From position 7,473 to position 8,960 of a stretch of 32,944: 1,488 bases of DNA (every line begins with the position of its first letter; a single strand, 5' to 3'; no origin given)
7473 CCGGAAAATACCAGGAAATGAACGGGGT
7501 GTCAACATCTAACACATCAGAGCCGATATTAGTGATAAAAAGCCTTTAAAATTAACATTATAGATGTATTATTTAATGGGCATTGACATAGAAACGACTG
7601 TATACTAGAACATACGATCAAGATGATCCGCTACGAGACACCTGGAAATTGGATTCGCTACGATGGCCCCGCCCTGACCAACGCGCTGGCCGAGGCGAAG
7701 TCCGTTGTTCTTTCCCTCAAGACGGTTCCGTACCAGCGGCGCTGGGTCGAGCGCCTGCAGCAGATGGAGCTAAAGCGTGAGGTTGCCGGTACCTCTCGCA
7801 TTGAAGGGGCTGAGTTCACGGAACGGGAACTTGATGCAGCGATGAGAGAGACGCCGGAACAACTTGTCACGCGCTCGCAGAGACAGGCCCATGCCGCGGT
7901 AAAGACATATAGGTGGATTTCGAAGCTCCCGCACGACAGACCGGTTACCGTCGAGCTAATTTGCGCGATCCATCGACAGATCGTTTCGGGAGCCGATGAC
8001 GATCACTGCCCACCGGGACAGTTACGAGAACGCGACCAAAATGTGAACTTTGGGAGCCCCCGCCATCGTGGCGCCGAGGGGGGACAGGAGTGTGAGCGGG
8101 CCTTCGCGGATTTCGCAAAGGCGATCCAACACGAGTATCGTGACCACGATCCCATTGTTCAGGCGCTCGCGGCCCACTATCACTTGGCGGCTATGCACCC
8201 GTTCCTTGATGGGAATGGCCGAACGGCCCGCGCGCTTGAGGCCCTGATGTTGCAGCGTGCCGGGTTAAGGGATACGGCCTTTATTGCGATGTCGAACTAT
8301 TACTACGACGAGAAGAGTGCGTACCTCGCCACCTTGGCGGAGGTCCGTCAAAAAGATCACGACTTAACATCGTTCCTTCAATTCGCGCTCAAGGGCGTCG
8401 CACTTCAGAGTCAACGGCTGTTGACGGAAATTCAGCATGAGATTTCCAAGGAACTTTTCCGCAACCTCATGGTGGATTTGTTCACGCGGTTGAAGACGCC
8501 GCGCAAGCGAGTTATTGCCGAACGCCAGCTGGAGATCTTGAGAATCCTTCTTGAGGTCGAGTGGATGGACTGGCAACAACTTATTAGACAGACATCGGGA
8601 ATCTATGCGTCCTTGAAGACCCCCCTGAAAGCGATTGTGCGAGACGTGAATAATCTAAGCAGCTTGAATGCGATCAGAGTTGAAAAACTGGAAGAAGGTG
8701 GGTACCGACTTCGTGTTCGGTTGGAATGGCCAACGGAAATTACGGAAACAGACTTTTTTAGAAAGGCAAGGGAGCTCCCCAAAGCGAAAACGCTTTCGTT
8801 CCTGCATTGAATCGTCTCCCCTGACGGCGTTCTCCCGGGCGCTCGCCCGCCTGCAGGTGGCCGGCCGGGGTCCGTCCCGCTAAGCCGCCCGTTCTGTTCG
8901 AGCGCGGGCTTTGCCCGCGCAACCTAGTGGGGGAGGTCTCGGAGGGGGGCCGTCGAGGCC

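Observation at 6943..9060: Integrase-less Fic cassette inserted at the 3' end of atpC, bracketed by diverged direct repeats that duplicate the gene terminus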

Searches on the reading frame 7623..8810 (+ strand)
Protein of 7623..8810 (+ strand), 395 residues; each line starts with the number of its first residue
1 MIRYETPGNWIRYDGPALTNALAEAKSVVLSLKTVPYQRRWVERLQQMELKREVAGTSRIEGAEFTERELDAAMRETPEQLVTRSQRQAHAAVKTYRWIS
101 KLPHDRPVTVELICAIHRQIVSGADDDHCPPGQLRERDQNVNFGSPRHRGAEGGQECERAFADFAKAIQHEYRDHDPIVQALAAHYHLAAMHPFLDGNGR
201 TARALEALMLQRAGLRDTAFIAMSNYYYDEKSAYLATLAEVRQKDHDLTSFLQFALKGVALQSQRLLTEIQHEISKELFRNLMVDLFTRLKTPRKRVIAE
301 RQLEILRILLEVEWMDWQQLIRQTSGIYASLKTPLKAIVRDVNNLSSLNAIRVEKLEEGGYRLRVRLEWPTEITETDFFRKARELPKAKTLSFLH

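Call 5: search_protein_families(library=pfam, proteins=[window:7623-8810:+], max_evalue=0.01)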
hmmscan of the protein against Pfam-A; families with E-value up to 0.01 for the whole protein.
window:7623-8810:+ (395 aa): 1 family
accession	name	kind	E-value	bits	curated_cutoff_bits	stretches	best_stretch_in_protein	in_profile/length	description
PF02661.23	Fic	-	5e-16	59.8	24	1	108-210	2-93/93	Fic/DOC family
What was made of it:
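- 7623..8810 (+): Fic-domain protein (395 aa), SoFic-like class II AMPylase and candidate single-gene anti-phage defence. The catalytic motif is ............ (8196-8231) and the inhibitory motif is TSRIEG (7791-7808). PF02661 5e-16 (call 5).
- Checked: The interior holds a Fic gene at 7623-8810 (PF02661, 5e-16, call 5) and a divergent 94-aa ORF at 7224-7508 on the minus strand.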

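Call 10: find_encoding_contigs(protein=window:7623-8810:+, flank=10000, max_places=10)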
Protein window:7623-8810:+ (395 aa): 5 contigs read that carry it; 2 places shown.
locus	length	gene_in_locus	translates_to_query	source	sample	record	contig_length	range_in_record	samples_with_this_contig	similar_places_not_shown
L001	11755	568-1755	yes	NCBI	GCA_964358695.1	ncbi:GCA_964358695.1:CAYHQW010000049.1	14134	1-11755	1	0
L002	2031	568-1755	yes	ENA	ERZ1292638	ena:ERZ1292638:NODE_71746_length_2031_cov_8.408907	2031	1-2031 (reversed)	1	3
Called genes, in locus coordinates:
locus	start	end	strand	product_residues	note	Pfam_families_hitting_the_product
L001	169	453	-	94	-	-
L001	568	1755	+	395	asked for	PF02661:Fic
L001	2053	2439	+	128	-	PF00072:Response_reg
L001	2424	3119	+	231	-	PF13487:HD_5, PF01966:HD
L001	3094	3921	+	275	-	-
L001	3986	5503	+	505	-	PF13493:DUF4118 (weak), PF01590:GAF, PF13185:GAF_2, PF13492:GAF_3, PF00512:HisKA, PF02518:HATPase_c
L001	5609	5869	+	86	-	PF04368:DUF507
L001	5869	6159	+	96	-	PF04368:DUF507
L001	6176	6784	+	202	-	PF02441:Flavoprotein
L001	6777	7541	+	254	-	PF00535:Glycos_transf_2, PF13641:Glyco_tranf_2_3 (weak)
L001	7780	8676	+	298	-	PF01408:GFO_IDH_MocA, PF22725:GFO_IDH_MocA_C3, PF02894:GFO_IDH_MocA_C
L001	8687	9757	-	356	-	PF00072:Response_reg, PF00211:Guanylate_cyc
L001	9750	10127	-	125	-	PF23198:PDE8A_N (weak), PF00072:Response_reg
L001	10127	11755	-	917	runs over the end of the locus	PF00672:HAMP, PF00512:HisKA, PF02518:HATPase_c, PF00072:Response_reg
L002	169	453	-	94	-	-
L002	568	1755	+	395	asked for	PF02661:Fic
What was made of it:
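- Three independent assemblies join the cassette to the right copy and then to 12 kb of the same chromosome (L001; call 10).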

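Call 17: find_homologous_proteins(query=window:7623-8810:+, max_evalue=1e-10)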
Query window:7623-8810:+ (395 aa): 3257 proteins with E <= 1e-10 among 8000 candidates; the best 120 are listed.
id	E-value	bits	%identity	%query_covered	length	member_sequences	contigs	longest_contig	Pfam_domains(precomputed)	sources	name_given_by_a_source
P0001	2.5e-261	884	100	100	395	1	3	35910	PF02661.24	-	-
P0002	3.5e-206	703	78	100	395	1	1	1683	PF02661.24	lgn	-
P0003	5.9e-206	702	76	100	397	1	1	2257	PF02661.24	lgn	-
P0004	3.3e-205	700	76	100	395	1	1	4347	PF02661.24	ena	-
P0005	5.0e-205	699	76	100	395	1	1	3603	PF02661.24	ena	-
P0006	7.4e-205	699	78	100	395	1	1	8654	PF02661.24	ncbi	-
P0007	1.8e-204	697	76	100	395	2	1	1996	PF02661.24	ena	-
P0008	2.7e-204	697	76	100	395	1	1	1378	PF02661.24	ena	-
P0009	3.8e-204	696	77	100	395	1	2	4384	PF02661.24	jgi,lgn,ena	-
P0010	7.0e-204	695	76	100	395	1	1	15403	PF02661.24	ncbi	-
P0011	2.9e-203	693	76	100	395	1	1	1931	PF02661.24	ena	-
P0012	4.7e-203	693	76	100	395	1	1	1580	PF02661.24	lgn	-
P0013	1.8e-202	691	76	100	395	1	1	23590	PF02661.24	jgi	jgi:Fic family protein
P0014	3.3e-202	690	77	100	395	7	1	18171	PF02661.24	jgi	jgi:Fic family protein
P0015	2.7e-201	687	75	100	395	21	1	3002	PF02661.24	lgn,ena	-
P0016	4.1e-201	686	75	100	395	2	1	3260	PF02661.24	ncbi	-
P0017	7.4e-201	685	75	100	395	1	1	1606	PF02661.24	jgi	jgi:Fic family protein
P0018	1.1e-200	685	76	100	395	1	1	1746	PF02661.24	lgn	-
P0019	1.9e-200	684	77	100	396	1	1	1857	PF02661.24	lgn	-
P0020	6.6e-200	682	75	100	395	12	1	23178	PF02661.24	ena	-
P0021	1.1e-199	682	76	100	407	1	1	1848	PF02661.24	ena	-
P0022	2.2e-199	681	75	100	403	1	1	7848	PF02661.24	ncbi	-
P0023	3.5e-199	680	76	100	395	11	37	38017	PF02661.24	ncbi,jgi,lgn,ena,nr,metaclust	ncbi:MAG: hypothetical protein A3I14_01245 [Candidatus Rokubacteria bacterium RIFCSPLOWO2_02_FULL_73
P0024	7.6e-199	679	75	100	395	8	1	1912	PF02661.24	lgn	-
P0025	1.8e-198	678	75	100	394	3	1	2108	PF02661.24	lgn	-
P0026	1.0e-197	675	75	100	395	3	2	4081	PF02661.24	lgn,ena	-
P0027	3.4e-197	673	75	100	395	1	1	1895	PF02661.24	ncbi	-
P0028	1.1e-196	672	75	99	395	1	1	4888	PF02661.24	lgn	-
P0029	4.4e-195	666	75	100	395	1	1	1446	PF02661.24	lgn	-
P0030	9.3e-195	665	75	100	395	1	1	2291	PF02661.24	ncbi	-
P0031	1.2e-194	665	73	100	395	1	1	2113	PF02661.24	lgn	-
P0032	2.2e-194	664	74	100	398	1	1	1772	PF02661.24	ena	-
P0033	4.4e-194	663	73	100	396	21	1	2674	PF02661.24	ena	-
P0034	1.0e-193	662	74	100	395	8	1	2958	PF02661.24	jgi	jgi:Fic family protein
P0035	1.1e-193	662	74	100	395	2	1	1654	PF02661.24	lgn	-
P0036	1.2e-193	662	73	100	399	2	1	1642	PF02661.24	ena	-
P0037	1.3e-193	662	73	100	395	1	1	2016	PF02661.24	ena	-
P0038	1.8e-193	661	72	100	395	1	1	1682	PF02661.24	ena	-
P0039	1.9e-193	661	72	100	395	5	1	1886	PF02661.24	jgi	-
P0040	2.1e-193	661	75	100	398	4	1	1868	PF02661.24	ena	-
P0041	2.2e-193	661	76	100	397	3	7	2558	PF02661.24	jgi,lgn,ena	-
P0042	7.9e-193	659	72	100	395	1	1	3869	PF02661.24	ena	-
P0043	1.4e-192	658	74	100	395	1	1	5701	PF02661.24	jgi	-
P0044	1.4e-192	658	73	100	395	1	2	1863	PF02661.24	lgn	-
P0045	1.7e-192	658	72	100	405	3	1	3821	PF02661.24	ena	-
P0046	1.8e-192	658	72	100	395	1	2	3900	PF02661.24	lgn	-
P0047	4.7e-192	656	71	100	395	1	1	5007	PF02661.24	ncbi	-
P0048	7.9e-192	656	74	100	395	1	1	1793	PF02661.24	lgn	-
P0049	2.3e-191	654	72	100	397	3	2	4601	PF02661.24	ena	-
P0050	4.3e-191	653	73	100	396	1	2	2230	PF02661.24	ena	-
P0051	1.2e-190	652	73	100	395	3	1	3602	PF02661.24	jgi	jgi:Fic family protein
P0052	1.3e-190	652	72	100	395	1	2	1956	PF02661.24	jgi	jgi:Fic family protein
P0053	5.3e-190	650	74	100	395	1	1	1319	PF02661.24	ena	-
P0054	2.5e-189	647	73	100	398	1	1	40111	PF02661.24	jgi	jgi:Fic family protein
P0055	4.1e-189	647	73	100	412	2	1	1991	PF02661.24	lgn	-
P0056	5.3e-189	646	73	100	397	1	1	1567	PF02661.24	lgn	-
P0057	1.4e-188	645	72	100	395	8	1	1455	PF02661.24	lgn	-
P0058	2.8e-188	644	71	100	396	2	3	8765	PF02661.24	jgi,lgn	jgi:Fic family protein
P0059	2.9e-188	644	72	100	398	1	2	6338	PF02661.24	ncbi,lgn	-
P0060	3.3e-188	644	72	100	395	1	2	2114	PF02661.24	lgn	-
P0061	4.2e-188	643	72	100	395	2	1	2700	PF02661.24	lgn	-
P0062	6.6e-188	643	72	100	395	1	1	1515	PF02661.24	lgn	-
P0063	2.2e-187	641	73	100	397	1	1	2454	PF02661.24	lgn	-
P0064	1.1e-186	639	73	100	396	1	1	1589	PF02661.24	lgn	-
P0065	1.5e-186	638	70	100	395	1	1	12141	PF02661.24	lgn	-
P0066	1.8e-186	638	72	100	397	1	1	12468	PF02661.24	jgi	jgi:Fic family protein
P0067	5.9e-186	636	72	100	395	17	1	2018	PF02661.24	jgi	-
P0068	9.1e-186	636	72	99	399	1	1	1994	PF02661.24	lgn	-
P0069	1.2e-185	635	71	100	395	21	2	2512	PF02661.24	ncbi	-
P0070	1.2e-185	635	70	100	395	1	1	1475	PF02661.24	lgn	-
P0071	2.8e-185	634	75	93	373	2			PF02661.24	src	-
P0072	7.3e-185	633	71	100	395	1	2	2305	PF02661.24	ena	-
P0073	8.1e-185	633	71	100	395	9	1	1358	PF02661.24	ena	-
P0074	2.4e-184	631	69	100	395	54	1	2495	PF02661.24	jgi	-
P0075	3.1e-184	631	69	100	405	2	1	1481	PF02661.24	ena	-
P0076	3.6e-184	630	73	99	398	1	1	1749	PF02661.24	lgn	-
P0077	5.2e-184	630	71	100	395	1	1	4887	PF02661.24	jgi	jgi:Fic family protein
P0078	6.3e-184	630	70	100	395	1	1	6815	PF02661.24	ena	-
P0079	1.4e-183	629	70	100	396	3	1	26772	PF02661.24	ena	-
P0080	2.0e-183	628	72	100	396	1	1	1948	PF02661.24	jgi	jgi:Fic family protein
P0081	3.3e-183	627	74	93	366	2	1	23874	PF02661.24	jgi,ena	-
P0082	4.6e-183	627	70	100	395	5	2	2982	PF02661.24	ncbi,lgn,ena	-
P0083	5.5e-183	627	70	99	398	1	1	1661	PF02661.24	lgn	-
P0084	6.3e-183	626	69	100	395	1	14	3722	PF02661.24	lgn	-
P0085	1.3e-182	625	71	99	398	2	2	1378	PF02661.24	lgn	-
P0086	1.3e-182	625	70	99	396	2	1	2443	PF02661.24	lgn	-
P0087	2.0e-182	625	70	100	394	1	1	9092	PF02661.24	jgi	jgi:Fic family protein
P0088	2.4e-182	624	69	100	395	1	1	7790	PF02661.24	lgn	-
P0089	3.2e-182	624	70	100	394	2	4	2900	PF02661.24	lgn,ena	-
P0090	7.9e-182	623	69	100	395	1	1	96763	PF02661.24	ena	-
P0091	9.6e-182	622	69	99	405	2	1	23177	PF02661.24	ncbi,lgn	-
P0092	1.1e-181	622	71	99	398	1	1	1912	PF02661.24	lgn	-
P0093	2.1e-181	621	70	100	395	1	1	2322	PF02661.24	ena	-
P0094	3.3e-181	621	71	99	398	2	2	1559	PF02661.24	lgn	-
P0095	4.0e-181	620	69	100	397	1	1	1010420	PF02661.24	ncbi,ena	-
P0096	6.0e-181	620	70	100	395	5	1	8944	PF02661.24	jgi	jgi:Fic family protein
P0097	6.9e-181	620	69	99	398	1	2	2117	PF02661.24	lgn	-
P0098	1.1e-180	619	69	100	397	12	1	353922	PF02661.24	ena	-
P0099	1.4e-180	619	68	100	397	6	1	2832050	PF02661.24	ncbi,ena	-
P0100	2.4e-180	618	69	100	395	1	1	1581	PF02661.24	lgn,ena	-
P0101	3.6e-180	617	69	100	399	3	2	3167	PF02661.24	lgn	-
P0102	6.0e-180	617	68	100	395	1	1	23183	PF02661.24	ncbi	-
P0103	6.8e-180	616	70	100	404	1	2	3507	PF02661.24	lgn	-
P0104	7.0e-180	616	70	99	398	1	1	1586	PF02661.24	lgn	-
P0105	1.0e-179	616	69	100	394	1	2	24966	PF02661.24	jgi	-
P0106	1.1e-179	616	69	100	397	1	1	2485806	PF02661.24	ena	-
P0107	1.2e-179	616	69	100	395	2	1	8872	PF02661.24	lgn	-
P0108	1.3e-179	615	69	100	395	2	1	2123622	PF02661.24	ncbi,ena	-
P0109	1.3e-179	615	69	100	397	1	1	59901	PF02661.24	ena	-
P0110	1.7e-179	615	68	100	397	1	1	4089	PF02661.24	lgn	-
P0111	1.9e-179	615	69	100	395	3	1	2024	PF02661.24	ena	-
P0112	2.6e-179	614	69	100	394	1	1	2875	PF02661.24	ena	-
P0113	2.8e-179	614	68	100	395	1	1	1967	PF02661.24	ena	-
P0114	3.4e-179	614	69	100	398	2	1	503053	PF02661.24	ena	-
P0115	3.5e-179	614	70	99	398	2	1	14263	PF02661.24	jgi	jgi:Fic family protein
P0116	5.7e-179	613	69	100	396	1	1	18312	PF02661.24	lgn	-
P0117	5.9e-179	613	69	100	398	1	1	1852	PF02661.24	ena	-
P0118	7.3e-179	613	70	100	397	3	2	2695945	PF02661.24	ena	-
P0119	7.5e-179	613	69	100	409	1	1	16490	PF02661.24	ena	-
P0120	1.4e-178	612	69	100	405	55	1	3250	PF02661.24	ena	-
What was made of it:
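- Tried and rejected: The Fic family is large (over 3000 hits, many on contigs of about 2 kb; call 17).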

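Call 18: find_encoding_contigs(protein=P0023, flank=6000, max_places=10)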
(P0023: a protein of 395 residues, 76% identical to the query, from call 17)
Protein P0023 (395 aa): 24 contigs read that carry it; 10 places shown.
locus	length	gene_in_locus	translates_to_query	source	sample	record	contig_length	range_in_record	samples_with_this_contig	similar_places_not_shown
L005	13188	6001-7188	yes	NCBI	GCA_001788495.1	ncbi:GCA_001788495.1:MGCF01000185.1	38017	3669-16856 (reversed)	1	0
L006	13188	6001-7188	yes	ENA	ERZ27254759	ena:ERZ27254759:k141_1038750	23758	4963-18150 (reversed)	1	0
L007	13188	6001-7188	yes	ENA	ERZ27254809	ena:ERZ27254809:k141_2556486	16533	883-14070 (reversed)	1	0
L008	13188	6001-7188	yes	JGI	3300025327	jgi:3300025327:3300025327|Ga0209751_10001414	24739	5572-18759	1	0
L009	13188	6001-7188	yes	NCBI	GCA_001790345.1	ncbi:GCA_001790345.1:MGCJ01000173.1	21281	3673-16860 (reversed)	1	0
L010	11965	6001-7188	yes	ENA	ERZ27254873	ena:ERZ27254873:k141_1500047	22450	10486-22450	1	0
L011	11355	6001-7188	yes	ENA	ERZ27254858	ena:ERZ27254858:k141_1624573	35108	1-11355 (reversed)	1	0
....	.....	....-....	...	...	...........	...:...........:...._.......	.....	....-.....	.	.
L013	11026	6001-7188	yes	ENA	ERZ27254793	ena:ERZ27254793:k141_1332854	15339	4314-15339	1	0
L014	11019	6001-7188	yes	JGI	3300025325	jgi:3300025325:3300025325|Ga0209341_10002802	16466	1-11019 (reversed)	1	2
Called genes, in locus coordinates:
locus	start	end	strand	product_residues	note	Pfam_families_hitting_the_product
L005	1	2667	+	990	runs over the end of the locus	PF00128:Alpha-amylase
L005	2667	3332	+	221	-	PF19027:DUF5752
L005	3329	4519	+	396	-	PF21269:TreT_GT1, PF20706:GT4-conflict, PF00534:Glycos_transf_1, PF13692:Glyco_trans_1_4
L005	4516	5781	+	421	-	-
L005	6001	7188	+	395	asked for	PF02661:Fic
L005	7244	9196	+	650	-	PF11896:GlgE_dom_N_S, PF00128:Alpha-amylase (weak), PF21702:GLGE_C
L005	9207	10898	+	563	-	PF00128:Alpha-amylase, PF16657:Malt_amylase_C, PF23915:SusG_C (faint)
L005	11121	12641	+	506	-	PF18085:Mak_N_cap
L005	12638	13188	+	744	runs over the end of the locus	PF22019:GlgB_N, PF02922:CBM_48, PF00128:Alpha-amylase (weak), PF02806:Alpha-amylase_C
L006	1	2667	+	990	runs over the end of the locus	PF00128:Alpha-amylase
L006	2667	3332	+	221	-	PF19027:DUF5752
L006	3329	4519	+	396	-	PF21269:TreT_GT1, PF20706:GT4-conflict, PF00534:Glycos_transf_1, PF13692:Glyco_trans_1_4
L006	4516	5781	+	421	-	-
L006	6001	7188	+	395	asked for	PF02661:Fic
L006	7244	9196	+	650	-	PF11896:GlgE_dom_N_S, PF00128:Alpha-amylase (weak), PF21702:GLGE_C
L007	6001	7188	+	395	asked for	PF02661:Fic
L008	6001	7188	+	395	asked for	PF02661:Fic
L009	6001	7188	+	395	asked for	PF02661:Fic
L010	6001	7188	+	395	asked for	PF02661:Fic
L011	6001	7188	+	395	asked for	PF02661:Fic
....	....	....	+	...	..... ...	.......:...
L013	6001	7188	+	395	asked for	PF02661:Fic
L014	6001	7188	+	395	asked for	PF02661:Fic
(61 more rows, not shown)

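Call 19: find_encoding_contigs(protein=P0010, flank=6000, max_places=4)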
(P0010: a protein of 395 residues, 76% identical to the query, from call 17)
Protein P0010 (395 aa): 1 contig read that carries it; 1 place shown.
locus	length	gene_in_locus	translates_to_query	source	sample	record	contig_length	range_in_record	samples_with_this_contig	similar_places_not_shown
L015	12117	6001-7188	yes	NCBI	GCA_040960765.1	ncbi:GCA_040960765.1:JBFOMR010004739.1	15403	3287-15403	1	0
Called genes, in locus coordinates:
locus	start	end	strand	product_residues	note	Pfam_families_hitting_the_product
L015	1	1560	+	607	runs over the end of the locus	PF02730:AFOR_N, PF01314:AFOR_C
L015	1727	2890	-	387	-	PF22022:Phage_int_M (faint), PF00589:Phage_integrase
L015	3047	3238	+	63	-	PF12728:HTH_17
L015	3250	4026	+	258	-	PF09250:Prim-Pol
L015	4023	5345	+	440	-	-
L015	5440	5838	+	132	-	-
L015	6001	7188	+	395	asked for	PF02661:Fic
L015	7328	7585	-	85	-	-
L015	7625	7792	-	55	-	-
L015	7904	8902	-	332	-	PF04392:ABC_sub_bind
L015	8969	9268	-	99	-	PF05016:ParE_toxin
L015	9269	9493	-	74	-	PF09720:Unstab_antitox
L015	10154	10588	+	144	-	PF02661:Fic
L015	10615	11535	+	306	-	PF13518:HTH_28 (weak), PF00665:rve, PF13683:rve_3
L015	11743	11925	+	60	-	-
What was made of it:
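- A 76%-identical Fic homologue is cargo at the end of an integrase, HTH_17 and Prim-Pol element in L015 (call 19).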

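Call 20: find_encoding_contigs(protein=P0013, flank=6000, max_places=4)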
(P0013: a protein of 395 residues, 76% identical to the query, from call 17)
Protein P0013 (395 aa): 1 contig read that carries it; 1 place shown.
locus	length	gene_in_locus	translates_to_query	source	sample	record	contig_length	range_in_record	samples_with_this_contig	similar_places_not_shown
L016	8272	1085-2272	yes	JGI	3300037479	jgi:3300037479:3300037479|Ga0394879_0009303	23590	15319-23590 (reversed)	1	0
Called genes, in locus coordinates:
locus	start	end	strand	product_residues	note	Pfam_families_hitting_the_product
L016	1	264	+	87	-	?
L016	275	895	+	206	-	PF01914:MarC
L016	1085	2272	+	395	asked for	PF02661:Fic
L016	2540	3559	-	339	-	PF20245:DUF6600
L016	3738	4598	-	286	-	PF01135:PCMT, PF01209:Ubie_methyltran, PF06325:PrmA (weak), PF13489:Methyltransf_23, PF13847:Methyltransf_31, PF08241:Methyltransf_11, PF08242:Methyltransf_12, PF13649:Methyltransf_25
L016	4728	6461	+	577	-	PF13646:HEAT_2 (faint)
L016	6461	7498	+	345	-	-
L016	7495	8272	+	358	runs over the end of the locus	PF04055:Radical_SAM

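Call 29: search_protein_families(library=ncbifam, proteins=[window:7623-8810:+], max_evalue=10)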
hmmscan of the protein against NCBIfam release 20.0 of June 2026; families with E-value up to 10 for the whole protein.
window:7623-8810:+ (395 aa): 6 families
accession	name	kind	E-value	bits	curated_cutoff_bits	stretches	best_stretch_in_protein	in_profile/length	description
NF046030.1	ProtAdlyltaseSoFic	equivalog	1.2e-18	67.2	550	1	105-271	110-271/361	protein adenylyltransferase Fic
TIGR02613.1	mob_myst_B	hypoth_equivalog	5.8e-07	29.6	124.4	1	155-255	88-185/186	mobile mystery protein B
NF041381.1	XopAC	subfamily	1.6e-06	27.2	450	1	41-215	237-416/451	XopAC/AvrAC family type III secretion system effector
TIGR01550.1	DOC_P1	subfamily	0.0013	18.9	38.65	1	157-214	29-88/122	type II toxin-antitoxin system death-on-curing family toxin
NF046029.1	ProtAdlyltaseNmFic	equivalog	0.0028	17.4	230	1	187-258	92-157/177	protein adenylyltransferase Fic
NF043028.1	T4SS_AnkX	equivalog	0.14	10.2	1400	1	188-220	221-254/938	Dot/Icm T4SS effector AnkN/AnkX/LegA8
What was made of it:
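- On Fic AMPylase, class II / SoFic-type defence protein: The NCBIfam SoFic equivalog scores 67 bits against a cut-off of 550 (call 29).
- Closest known: SoFic single-gene anti-phage defence / class II Fic AMPylases. Different: It scores far below the NCBIfam SoFic equivalog cut-off (67 against 550 bits, call 29).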

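Call 30: search_protein_families(library=phrogs, proteins=[window:7623-8810:+], max_evalue=1)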
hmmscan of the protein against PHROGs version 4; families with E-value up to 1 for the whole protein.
window:7623-8810:+ (395 aa): 8 families
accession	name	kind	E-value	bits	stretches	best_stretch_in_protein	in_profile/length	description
phrog_5978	-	unknown function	5.1e-36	125.5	1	16-323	19-320/364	-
phrog_11900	-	unknown function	2.8e-12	47.6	1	56-256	20-214/230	-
phrog_13548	-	unknown function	6.2e-10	39.6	1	176-270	186-279/379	-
phrog_23170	-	unknown function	4.1e-06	27.6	1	161-257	93-189/191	-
phrog_12747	-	unknown function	0.00025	21.7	1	156-218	98-164/211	-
phrog_577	-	moron, auxiliary metabolic gene and host takeover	0.003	18.4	1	177-215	50-90/128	Doc-like toxin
phrog_36083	-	unknown function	0.064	14.5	1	337-364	5-31/76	-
phrog_10690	-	unknown function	0.15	12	1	175-206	262-294/346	-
